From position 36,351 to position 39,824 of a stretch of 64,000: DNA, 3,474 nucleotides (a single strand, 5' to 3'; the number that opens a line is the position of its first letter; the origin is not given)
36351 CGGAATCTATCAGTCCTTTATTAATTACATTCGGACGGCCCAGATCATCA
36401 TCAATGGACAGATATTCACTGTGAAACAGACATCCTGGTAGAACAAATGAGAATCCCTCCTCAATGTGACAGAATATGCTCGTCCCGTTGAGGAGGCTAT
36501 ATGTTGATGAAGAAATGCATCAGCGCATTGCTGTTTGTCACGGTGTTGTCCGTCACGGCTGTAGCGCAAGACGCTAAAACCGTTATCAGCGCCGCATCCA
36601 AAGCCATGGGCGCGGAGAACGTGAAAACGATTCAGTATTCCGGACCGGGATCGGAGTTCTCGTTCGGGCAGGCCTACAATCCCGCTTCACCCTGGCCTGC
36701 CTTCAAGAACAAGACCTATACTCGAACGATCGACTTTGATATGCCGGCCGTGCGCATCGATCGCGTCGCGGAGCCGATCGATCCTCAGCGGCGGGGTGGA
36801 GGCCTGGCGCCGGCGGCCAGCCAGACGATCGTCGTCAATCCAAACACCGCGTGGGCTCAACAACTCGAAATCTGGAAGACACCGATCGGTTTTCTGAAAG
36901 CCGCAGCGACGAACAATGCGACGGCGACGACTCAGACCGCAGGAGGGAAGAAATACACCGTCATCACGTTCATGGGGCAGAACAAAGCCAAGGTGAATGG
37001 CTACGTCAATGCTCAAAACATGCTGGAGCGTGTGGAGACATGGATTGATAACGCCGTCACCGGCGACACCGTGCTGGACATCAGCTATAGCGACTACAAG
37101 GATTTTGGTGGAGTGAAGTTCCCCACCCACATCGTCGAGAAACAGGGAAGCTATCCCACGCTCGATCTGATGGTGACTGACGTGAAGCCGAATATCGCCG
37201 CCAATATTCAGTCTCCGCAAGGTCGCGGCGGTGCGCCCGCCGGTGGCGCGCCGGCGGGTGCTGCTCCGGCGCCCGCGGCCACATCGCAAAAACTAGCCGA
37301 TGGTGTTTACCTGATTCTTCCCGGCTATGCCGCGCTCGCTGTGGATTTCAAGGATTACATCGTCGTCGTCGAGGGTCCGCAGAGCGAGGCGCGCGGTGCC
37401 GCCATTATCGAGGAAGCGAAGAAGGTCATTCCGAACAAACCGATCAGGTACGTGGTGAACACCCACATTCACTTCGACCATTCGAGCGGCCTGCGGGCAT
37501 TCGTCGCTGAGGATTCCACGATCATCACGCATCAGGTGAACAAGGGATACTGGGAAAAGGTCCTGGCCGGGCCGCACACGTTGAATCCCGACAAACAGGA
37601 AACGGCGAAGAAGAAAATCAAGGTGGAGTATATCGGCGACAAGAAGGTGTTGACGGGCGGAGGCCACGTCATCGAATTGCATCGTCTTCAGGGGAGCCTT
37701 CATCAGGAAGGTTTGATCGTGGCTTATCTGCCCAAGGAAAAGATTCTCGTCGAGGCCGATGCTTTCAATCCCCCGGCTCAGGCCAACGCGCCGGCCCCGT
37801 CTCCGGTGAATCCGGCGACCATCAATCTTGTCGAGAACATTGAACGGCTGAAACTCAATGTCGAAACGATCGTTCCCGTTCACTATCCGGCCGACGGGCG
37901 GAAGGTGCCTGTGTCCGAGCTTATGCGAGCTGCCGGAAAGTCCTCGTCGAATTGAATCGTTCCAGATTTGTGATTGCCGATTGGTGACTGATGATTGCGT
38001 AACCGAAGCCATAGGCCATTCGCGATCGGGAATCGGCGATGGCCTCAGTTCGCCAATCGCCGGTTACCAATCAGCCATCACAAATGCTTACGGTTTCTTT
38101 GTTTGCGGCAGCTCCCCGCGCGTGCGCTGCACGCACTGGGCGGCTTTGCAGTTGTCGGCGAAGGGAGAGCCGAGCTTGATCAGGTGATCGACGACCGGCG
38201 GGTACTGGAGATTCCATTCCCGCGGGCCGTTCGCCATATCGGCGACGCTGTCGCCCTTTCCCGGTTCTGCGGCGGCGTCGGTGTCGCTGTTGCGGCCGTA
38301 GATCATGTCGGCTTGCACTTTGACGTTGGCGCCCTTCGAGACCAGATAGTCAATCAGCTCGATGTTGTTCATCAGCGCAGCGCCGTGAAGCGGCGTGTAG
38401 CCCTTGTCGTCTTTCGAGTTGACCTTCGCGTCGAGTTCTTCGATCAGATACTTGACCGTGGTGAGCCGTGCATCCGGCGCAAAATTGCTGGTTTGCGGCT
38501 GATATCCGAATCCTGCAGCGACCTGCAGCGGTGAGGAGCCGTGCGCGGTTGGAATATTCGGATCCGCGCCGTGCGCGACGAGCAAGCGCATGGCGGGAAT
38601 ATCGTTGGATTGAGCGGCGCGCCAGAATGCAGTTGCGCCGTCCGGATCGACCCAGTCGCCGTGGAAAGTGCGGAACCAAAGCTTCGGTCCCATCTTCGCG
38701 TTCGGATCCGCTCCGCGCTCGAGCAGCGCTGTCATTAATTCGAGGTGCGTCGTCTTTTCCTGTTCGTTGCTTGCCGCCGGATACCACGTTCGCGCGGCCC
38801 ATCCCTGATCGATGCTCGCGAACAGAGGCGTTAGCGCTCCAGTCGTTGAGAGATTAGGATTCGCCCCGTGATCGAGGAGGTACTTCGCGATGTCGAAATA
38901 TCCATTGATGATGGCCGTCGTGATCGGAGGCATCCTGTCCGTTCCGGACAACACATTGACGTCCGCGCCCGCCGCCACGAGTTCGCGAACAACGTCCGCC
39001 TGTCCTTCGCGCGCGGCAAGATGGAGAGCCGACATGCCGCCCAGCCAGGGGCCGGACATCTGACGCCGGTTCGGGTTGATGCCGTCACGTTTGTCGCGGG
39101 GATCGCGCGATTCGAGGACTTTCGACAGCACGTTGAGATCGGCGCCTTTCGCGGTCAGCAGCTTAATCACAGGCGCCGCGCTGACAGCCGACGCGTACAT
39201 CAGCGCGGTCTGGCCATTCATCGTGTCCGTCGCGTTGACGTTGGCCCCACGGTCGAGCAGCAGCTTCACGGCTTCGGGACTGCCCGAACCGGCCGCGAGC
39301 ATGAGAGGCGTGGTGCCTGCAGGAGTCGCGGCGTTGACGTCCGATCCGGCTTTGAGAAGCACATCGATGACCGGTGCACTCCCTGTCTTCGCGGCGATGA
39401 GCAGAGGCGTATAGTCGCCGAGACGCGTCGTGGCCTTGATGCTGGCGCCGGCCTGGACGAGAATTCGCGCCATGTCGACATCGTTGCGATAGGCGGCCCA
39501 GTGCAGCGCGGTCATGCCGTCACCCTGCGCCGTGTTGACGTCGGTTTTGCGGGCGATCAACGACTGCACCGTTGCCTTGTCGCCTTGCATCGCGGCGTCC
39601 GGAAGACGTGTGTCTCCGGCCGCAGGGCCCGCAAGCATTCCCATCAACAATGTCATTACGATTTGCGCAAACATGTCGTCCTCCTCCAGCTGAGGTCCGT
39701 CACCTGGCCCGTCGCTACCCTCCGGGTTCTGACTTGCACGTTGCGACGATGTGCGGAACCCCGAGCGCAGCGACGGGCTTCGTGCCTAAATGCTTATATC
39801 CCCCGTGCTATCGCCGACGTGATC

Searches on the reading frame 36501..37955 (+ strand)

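Call 73: search_protein_families(library=pfam, proteins=[window:36501-37955:+], max_evalue=0.001)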
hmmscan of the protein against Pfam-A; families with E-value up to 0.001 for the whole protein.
window:36501-37955:+ (484 aa): 1 family
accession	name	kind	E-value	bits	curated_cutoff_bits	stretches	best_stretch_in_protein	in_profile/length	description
PF00753.33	Lactamase_B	-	4.9e-12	46.6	22.7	1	301-461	30-196/196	Metallo-beta-lactamase superfamily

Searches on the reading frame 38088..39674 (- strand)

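Call 73: search_protein_families(library=pfam, proteins=[window:38088-39674:-], max_evalue=0.001)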
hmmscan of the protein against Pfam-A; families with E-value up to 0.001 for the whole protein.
window:38088-39674:- (528 aa): 7 families
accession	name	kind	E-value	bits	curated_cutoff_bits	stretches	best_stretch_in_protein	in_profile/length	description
PF12796.13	Ank_2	-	3.7e-70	233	27.3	6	91-182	1-88/90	Ankyrin repeats (3 copies)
PF00023.36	Ank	-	1.8e-68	223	21.1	5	120-150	2-32/33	Ankyrin repeat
PF13606.12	Ank_3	-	2.3e-52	168.5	22.3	3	122-148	4-30/30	Ankyrin repeat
PF13637.12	Ank_4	-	3.2e-51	170.6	22.7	7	25-73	2-50/50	Ankyrin repeats (many copies)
PF13857.12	Ank_5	-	1.3e-46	156.5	27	4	112-161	8-56/56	Ankyrin repeats (many copies)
PF24521.3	Ank_KRIT1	-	2e-10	41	80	1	57-158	22-122/149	KRIT1 ankyrin-repeats domain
PF23745.1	ANK_LRRK2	-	9.5e-05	22.7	27.5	0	94-146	38-90/130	LRRK2 ANK repeat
